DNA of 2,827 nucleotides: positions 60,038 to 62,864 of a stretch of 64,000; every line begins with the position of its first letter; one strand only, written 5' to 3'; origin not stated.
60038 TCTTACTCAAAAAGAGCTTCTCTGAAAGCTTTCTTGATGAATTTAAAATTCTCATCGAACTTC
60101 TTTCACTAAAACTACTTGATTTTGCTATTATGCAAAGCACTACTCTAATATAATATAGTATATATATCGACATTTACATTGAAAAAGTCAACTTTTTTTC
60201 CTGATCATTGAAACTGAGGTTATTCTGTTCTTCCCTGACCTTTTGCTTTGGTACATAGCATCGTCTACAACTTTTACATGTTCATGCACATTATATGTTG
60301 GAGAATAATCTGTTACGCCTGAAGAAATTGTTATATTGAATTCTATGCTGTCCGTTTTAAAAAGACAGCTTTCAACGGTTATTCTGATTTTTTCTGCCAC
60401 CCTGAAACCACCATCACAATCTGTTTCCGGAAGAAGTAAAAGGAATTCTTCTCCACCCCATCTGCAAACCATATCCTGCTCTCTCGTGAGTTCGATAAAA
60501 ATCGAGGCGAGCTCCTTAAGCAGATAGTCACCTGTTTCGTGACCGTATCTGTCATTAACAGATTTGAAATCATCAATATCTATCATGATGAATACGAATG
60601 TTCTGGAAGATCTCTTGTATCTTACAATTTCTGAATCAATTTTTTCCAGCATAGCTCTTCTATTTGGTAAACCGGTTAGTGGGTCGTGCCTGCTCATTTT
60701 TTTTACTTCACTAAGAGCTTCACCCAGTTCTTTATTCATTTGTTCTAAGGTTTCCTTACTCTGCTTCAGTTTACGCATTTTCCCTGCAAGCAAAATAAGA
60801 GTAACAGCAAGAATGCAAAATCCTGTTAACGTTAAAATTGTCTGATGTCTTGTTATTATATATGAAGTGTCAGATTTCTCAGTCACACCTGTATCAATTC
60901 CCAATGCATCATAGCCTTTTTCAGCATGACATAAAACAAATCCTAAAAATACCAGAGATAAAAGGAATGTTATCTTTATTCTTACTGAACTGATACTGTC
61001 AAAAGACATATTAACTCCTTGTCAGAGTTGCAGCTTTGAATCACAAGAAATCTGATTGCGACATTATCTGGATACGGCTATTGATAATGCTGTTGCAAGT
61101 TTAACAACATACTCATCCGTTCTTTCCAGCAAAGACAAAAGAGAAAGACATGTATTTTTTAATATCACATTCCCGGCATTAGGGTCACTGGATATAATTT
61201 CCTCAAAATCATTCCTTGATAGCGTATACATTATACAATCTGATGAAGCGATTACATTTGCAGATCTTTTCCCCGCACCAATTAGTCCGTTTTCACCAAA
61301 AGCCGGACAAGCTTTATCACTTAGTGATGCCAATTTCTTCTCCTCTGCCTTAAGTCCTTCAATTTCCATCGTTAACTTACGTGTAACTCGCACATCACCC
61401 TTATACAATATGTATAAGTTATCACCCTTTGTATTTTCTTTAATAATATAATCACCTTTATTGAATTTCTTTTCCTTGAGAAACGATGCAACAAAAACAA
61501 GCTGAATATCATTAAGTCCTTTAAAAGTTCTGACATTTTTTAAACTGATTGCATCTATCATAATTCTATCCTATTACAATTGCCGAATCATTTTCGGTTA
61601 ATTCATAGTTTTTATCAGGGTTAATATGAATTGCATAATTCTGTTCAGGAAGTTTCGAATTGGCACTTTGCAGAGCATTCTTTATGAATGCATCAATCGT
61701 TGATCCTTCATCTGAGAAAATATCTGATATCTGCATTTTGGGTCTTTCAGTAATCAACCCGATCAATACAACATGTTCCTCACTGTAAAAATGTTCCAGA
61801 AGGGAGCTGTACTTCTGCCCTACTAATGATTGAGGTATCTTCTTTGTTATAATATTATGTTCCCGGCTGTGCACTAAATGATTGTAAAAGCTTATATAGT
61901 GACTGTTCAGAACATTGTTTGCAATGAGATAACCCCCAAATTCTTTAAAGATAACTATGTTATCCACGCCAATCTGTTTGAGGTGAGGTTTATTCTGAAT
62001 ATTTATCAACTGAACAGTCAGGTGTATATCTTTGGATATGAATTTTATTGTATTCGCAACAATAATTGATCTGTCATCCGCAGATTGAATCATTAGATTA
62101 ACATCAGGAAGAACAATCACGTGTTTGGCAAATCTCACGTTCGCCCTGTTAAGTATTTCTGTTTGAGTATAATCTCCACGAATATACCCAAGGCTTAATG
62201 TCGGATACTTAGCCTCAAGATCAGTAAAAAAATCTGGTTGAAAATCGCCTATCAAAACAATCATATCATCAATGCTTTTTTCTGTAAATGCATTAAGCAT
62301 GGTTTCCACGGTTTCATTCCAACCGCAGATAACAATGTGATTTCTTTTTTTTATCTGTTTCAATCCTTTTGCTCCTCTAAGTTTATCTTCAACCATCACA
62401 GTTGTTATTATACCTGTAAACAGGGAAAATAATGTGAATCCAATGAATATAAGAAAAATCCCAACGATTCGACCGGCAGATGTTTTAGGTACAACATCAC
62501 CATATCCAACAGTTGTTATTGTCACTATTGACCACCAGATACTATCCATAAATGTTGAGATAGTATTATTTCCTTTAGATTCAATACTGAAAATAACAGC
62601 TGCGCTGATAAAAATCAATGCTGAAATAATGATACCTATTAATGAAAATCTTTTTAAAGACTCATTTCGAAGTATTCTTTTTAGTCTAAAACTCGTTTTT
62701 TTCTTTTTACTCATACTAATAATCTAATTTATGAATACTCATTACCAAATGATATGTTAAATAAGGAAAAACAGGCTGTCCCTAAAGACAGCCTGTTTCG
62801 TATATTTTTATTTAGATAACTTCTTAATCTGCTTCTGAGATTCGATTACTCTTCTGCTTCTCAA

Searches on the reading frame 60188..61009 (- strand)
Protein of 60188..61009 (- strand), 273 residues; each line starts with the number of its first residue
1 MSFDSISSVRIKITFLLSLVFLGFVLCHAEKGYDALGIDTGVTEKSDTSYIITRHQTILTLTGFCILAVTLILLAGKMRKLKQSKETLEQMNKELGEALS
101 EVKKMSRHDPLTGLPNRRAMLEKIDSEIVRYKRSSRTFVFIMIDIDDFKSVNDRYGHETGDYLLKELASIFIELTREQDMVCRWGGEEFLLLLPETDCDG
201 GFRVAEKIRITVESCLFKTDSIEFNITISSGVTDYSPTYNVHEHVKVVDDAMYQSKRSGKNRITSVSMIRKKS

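Call 24: search_protein_families(library=pfam, proteins=[window:60188-61009:-], max_evalue=0.00001)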
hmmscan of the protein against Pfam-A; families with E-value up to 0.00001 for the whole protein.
window:60188-61009:- (273 aa): 1 family
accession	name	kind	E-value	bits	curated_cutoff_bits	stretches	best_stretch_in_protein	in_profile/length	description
PF00990.26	GGDEF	-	9.4e-44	149.5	23.8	1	107-262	2-161/161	Diguanylate cyclase, GGDEF domain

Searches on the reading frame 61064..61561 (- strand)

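Call 24: search_protein_families(library=pfam, proteins=[window:61064-61561:-], max_evalue=0.00001)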
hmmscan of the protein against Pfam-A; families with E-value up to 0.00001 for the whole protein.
window:61064-61561:- (165 aa): 1 family
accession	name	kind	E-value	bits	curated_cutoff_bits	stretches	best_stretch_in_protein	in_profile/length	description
PF00027.35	cNMP_binding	-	1.4e-15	57.5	27.5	1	31-126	2-89/89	Cyclic nucleotide-binding domain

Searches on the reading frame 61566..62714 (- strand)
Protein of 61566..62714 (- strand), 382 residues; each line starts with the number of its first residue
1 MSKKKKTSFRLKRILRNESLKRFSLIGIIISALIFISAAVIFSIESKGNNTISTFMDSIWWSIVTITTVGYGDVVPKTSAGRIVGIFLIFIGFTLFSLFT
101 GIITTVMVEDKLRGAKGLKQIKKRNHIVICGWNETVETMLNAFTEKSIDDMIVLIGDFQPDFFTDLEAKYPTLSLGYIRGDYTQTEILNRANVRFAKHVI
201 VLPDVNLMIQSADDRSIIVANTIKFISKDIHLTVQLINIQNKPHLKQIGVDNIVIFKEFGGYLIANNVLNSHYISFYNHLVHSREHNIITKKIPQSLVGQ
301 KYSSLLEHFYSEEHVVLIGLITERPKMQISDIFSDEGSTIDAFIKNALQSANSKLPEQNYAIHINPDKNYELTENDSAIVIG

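Call 24: search_protein_families(library=pfam, proteins=[window:61566-62714:-], max_evalue=0.00001)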
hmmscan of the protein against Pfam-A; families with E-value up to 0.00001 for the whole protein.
window:61566-62714:- (382 aa): 4 families
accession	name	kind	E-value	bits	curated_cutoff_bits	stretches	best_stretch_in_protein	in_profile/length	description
PF07885.22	Ion_trans_2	-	4.5e-20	71.7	22.5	1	30-108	2-78/79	Ion channel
PF00520.37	Ion_trans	-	6.8e-14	52.1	25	1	19-109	125-235/241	Ion transport protein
PF22614.2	Slo-like_RCK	-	2.6e-10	40.4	24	1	123-233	2-118/119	Calcium-activated potassium channel slowpoke-like RCK domain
PF02254.24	TrkA_N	-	4.9e-09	37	23.8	1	127-254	1-114/116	TrkA-N domain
